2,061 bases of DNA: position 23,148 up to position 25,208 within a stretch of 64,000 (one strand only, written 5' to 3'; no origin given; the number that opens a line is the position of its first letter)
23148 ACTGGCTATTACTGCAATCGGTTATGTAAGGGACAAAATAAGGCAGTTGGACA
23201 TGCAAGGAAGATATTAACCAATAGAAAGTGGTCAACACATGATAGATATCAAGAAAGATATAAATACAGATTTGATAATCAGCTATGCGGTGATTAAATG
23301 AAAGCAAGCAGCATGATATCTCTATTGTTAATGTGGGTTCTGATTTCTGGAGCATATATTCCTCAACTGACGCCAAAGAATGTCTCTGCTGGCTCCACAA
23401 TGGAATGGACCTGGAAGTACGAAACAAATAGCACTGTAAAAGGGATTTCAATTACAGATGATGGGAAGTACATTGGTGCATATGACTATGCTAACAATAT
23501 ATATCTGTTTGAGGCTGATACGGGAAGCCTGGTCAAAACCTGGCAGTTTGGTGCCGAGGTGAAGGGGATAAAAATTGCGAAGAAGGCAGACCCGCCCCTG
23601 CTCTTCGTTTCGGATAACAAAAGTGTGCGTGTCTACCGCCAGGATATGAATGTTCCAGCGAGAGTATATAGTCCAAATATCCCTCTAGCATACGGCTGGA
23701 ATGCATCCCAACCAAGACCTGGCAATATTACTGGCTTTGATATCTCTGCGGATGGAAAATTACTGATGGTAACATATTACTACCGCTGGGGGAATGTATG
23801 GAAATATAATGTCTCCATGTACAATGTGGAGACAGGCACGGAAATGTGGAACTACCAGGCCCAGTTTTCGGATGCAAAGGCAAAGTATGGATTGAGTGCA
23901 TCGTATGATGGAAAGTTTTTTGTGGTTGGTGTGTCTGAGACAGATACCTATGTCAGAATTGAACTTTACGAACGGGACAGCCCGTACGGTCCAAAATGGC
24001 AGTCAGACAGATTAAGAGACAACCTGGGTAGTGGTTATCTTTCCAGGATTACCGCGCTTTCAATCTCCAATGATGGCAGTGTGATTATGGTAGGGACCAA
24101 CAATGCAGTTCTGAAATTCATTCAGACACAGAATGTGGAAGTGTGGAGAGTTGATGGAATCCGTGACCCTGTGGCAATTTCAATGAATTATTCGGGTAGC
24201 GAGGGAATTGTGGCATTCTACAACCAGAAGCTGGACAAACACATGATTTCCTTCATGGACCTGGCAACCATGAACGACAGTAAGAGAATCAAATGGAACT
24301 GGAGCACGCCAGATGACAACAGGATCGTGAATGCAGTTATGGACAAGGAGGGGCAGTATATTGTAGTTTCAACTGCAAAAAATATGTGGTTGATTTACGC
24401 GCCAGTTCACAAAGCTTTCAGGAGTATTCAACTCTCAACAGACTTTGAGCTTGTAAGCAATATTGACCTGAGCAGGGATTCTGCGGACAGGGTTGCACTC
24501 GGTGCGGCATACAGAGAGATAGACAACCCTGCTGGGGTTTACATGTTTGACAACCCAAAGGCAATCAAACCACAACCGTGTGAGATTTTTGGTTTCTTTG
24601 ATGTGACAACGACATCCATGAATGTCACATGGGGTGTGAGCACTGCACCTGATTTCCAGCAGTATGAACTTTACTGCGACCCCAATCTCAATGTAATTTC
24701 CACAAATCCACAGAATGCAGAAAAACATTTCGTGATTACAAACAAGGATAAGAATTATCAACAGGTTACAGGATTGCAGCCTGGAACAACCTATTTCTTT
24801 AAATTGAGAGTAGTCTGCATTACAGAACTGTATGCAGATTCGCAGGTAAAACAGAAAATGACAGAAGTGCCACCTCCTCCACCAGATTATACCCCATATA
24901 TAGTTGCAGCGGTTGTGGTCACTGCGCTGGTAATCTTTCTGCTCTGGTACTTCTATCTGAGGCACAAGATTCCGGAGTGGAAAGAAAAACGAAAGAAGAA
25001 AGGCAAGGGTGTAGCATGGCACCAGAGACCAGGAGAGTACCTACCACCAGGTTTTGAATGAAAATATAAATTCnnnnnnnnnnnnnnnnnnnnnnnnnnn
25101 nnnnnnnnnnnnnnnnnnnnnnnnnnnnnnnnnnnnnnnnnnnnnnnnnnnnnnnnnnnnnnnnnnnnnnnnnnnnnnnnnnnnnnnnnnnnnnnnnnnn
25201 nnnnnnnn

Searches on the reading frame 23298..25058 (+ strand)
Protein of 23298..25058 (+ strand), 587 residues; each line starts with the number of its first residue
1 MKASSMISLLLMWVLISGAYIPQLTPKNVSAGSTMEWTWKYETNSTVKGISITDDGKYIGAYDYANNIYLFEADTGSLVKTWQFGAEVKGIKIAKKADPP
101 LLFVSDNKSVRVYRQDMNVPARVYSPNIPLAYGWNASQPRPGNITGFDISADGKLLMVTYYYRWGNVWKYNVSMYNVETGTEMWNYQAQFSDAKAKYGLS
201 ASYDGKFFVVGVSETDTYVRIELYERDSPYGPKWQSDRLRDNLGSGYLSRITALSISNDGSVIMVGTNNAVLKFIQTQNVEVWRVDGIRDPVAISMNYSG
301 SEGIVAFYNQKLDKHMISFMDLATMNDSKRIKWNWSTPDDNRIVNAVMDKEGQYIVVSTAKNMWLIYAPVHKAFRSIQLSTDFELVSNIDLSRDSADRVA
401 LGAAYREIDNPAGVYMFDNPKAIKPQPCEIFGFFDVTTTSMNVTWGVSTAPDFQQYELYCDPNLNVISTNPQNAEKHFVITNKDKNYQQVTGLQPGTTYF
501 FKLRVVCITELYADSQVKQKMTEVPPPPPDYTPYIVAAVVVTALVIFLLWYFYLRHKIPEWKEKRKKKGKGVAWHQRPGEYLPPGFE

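Call 41: search_protein_families(library=pfam, proteins=[window:23298-25058:+], max_evalue=0.001)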
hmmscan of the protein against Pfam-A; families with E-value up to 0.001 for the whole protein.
window:23298-25058:+ (587 aa): 6 families
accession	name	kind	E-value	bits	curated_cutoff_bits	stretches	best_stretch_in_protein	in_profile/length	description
PF25174.1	Beta-prop_THOC3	-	1.9e-08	34.1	305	0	252-363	92-194/272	THOC3 beta-propeller domain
PF00041.27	fn3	-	8.2e-07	29.6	25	1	435-506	10-69/84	Fibronectin type III domain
PF12894.13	ANAPC4_WD40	-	1.4e-06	28.9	22.9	0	39-89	32-84/91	Anaphase-promoting complex subunit 4 WD40 domain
PF13570.13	Beta-prop_ACSF4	-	1.6e-06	28.2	133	0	34-105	80-152/329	Beta-alanine-activating enzyme, beta-propeller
PF23414.1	Beta-prop_EML_2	-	3.3e-05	23.8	90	0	145-281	43-157/266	Echinoderm microtubule-associated protein second beta-propeller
PF16656.11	Pur_ac_phosph_N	-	0.00062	20.7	30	1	437-504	11-79/93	Purple acid Phosphatase, N-terminal domain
